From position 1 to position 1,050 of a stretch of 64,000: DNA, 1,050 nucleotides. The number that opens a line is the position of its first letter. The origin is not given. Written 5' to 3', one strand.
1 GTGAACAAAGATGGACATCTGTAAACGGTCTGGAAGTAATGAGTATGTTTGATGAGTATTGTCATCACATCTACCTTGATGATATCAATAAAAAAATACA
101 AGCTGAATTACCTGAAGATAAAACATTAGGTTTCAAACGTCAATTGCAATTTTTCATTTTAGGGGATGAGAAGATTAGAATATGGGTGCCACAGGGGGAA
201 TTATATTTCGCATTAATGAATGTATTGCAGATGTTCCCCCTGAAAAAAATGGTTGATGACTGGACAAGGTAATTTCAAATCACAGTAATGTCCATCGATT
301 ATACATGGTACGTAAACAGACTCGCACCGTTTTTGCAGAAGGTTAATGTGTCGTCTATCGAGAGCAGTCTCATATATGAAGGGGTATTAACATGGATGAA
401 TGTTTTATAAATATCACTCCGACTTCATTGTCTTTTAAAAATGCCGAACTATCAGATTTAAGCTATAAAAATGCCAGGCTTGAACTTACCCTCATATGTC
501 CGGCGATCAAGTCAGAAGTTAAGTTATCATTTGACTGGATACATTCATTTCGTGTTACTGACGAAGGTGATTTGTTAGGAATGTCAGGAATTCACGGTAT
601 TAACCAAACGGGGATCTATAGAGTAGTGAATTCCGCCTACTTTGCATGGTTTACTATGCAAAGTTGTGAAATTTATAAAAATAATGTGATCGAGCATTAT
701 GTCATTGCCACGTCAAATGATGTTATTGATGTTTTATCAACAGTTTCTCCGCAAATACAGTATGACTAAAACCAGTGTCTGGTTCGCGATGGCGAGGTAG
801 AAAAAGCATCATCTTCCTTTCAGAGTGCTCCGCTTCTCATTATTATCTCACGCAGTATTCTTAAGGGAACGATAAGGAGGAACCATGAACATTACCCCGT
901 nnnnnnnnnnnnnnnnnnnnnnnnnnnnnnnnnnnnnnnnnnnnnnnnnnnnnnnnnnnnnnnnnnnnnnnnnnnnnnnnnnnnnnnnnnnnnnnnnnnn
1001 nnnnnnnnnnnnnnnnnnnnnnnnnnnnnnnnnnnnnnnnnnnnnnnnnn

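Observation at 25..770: AT-rich two-gene cassette at the 5' window edge, upstream of ydcF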

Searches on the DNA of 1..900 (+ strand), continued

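Call 65: search_dna_similar(query=L001:19498-20769:+, collection=ecoli_genomes, mode=distant, max_rows=40, rows=spread)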
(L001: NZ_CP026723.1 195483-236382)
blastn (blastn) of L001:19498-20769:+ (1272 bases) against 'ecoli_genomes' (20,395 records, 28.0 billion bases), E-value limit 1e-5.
Records with a match: 777; places in all: 779; records where one place covers at least 80% of the query: 584.
Genomes with a match: 777 of 5426; with a place that covers at least 80% of the query: 584. Places per genome that has any: lowest 1, median 1, highest 2. On chromosomes: 778 places; on plasmids: 1.
Best place of each record, by identity: >=99% 247; 95-99% 194; 90-95% 336.
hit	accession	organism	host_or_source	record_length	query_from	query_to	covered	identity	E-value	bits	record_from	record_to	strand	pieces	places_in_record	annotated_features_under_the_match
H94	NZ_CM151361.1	Escherichia coli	Homo sapiens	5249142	1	1272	100%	100.0%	0e+0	2315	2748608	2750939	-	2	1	IS5-like element ISEc35 family transposase | hypothetical protein (x4)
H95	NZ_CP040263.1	Escherichia coli strain 631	Bivalve mollusk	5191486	1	1272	100%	100.0%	0e+0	2295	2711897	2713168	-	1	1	hypothetical protein (x3)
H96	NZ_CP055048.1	Escherichia coli strain SWHEFF_58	Shek Wu Hui WWTPs_58 WWTPs effluent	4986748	1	1272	100%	100.0%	0e+0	2295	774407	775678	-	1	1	hypothetical protein (x3)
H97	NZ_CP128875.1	Escherichia coli strain TUM14771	Homo sapiens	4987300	1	1272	100%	100.0%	0e+0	2295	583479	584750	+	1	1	hypothetical protein (x3)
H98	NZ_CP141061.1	Escherichia coli strain KE55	Homo sapiens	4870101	1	1272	100%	100.0%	0e+0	2295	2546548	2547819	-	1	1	hypothetical protein (x3)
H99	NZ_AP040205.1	Escherichia coli strain NR3736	Homo sapiens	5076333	1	1272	100%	100.0%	0e+0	2295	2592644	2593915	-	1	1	hypothetical protein (x3)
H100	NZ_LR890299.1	Escherichia coli strain MSB1_3B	Homo sapiens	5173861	1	1272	100%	100.0%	0e+0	2295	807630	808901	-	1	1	hypothetical protein (x3)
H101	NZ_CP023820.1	Escherichia coli strain 7/2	Homo sapiens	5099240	1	1272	100%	99.9%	0e+0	2290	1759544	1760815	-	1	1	hypothetical protein (x3)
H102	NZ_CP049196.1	Escherichia coli strain E118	dog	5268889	1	1272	100%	99.9%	0e+0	2290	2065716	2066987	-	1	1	hypothetical protein (x3)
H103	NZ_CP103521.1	Escherichia coli strain 2779 - blood draw same patient as ...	Homo sapiens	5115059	1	1272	100%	99.9%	0e+0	2290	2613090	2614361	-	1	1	hypothetical protein (x3)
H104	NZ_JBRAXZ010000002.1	Escherichia coli strain PEC011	Pet Dog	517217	1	1272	100%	99.9%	0e+0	2290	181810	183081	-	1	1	hypothetical protein (x3)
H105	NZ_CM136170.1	Escherichia coli strain PRO_A-1407-6W-A_ESBL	Homo sapiens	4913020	1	1272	100%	99.9%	0e+0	2290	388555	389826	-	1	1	hypothetical protein (x3)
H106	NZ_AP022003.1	Escherichia coli strain WP3-W18-ESBL-08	-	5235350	1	1272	100%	99.9%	0e+0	2288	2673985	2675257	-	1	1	hypothetical protein (x3)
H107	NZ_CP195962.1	Escherichia coli strain D8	Water sample from the Juan Diaz River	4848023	1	1272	100%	91.8%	0e+0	1824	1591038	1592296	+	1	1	hypothetical protein (x3)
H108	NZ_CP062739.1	Escherichia coli O157:H7 strain Z1723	Bovine Faeces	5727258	1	1272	100%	91.7%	0e+0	1815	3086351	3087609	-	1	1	hypothetical protein (x3)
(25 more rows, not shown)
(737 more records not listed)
